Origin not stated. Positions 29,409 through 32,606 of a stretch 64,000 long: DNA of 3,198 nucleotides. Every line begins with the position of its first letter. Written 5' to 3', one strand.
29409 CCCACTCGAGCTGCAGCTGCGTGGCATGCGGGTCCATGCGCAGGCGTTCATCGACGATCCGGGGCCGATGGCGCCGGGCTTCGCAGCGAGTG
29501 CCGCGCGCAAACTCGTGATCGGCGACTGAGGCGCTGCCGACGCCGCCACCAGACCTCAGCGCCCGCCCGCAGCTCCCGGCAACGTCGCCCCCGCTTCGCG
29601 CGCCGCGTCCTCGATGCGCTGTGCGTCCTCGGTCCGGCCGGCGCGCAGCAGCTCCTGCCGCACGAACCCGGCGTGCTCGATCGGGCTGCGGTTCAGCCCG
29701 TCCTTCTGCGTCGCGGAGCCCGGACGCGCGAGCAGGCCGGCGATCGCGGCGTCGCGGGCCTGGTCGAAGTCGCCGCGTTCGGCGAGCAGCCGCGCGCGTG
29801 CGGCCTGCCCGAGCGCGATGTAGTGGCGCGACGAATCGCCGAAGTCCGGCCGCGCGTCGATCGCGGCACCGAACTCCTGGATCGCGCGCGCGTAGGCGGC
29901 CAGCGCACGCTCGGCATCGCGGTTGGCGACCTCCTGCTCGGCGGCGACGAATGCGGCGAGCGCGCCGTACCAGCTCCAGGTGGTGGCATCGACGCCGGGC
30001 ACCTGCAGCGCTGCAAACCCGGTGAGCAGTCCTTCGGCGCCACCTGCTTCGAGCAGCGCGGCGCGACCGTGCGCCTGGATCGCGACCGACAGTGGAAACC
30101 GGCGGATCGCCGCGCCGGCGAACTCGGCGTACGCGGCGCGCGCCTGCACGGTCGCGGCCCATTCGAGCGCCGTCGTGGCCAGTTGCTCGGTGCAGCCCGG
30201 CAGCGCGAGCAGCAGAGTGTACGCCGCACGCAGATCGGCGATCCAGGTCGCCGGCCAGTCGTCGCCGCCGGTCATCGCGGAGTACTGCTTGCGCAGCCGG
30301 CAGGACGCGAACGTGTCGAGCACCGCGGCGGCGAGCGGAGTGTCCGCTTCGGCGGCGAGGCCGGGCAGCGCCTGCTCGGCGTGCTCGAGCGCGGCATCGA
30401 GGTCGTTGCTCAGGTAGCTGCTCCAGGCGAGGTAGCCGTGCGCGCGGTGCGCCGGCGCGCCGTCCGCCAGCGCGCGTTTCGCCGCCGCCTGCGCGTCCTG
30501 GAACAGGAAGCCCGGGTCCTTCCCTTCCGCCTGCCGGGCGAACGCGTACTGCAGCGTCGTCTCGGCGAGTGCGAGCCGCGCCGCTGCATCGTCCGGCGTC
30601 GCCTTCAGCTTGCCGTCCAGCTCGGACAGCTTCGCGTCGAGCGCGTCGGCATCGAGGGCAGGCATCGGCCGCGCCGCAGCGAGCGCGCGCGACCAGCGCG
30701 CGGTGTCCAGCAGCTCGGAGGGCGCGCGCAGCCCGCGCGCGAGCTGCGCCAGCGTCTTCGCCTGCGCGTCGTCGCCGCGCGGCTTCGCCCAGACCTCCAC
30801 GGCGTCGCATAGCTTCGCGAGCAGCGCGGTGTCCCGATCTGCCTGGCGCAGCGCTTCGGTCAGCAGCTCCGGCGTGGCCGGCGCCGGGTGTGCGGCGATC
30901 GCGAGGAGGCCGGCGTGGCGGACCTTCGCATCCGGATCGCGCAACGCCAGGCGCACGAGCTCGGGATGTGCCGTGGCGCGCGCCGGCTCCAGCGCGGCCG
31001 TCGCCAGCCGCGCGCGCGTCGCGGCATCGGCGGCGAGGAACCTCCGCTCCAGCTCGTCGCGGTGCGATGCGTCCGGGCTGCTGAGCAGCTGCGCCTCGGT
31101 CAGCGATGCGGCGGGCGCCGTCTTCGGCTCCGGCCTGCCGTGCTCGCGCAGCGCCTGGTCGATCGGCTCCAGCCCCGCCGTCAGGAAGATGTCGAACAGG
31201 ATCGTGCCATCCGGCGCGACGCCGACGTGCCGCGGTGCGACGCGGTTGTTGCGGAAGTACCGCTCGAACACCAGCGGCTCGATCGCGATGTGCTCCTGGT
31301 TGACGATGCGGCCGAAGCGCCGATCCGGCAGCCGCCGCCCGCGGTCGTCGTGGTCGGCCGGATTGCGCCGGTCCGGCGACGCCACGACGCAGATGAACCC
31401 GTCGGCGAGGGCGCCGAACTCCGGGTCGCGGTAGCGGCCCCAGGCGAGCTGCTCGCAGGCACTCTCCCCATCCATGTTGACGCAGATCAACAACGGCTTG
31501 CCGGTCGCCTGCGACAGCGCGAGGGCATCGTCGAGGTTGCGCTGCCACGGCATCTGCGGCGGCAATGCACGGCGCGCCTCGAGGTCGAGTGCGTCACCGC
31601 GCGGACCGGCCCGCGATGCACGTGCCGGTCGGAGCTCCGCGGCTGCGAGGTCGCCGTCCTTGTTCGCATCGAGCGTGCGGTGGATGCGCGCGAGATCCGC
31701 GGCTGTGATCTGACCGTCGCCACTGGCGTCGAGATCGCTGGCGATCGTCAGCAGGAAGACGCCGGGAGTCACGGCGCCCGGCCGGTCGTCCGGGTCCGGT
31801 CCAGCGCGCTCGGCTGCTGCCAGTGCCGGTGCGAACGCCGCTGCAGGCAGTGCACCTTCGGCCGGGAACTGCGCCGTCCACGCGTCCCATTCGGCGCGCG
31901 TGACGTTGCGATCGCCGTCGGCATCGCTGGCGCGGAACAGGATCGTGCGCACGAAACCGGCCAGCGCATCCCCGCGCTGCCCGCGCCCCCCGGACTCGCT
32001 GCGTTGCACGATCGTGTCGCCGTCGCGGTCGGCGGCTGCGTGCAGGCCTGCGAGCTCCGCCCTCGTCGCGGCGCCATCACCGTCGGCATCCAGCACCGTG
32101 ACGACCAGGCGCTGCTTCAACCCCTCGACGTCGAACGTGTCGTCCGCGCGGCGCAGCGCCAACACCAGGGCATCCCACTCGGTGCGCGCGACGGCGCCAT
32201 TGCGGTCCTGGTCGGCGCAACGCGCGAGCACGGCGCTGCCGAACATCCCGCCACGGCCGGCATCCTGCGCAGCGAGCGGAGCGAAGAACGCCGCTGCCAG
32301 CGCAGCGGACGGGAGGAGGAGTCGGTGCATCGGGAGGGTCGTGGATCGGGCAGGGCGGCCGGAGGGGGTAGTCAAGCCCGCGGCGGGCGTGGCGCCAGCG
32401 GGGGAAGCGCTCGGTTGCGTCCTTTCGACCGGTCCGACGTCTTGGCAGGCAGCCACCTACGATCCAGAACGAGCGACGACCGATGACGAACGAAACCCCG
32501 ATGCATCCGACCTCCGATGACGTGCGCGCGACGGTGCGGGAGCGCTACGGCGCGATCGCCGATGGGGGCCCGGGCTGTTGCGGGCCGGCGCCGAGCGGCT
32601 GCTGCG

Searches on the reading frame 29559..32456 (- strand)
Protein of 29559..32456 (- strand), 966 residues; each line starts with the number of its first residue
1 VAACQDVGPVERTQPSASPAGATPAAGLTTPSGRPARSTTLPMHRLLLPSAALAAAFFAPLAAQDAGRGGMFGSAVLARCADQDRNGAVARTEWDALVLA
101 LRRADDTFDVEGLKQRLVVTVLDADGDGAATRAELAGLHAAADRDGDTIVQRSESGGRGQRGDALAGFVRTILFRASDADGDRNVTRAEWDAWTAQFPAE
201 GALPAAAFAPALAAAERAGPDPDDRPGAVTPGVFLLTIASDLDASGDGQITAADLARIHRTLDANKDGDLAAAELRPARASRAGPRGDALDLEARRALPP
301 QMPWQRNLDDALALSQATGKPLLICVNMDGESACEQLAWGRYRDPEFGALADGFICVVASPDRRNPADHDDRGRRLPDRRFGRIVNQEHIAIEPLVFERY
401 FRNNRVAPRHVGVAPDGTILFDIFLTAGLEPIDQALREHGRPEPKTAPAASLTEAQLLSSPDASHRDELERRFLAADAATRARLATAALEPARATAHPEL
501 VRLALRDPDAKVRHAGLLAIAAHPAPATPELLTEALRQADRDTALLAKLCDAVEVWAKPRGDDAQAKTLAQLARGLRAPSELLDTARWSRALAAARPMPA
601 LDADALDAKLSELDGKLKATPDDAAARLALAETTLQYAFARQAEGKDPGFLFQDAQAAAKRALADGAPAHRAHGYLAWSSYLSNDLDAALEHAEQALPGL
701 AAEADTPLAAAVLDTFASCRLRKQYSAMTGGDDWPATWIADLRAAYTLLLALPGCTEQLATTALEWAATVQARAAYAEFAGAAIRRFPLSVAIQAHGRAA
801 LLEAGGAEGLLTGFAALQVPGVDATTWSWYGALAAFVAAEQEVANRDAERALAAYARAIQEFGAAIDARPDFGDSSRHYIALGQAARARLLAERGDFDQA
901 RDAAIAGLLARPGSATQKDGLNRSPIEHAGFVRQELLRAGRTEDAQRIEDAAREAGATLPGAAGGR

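Call 45: search_protein_families(library=pfam, proteins=[window:29559-32456:-], max_evalue=0.00001)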
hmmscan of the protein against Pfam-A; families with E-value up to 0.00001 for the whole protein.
window:29559-32456:- (966 aa): 2 families
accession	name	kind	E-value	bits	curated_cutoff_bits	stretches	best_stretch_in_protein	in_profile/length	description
PF00036.39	EF-hand_1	-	6.7e-06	25.7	25.4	0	241-257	8-24/29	EF hand domain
PF13405.12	EF-hand_6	-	9.4e-06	25.4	25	0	242-262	9-29/30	EF-hand domain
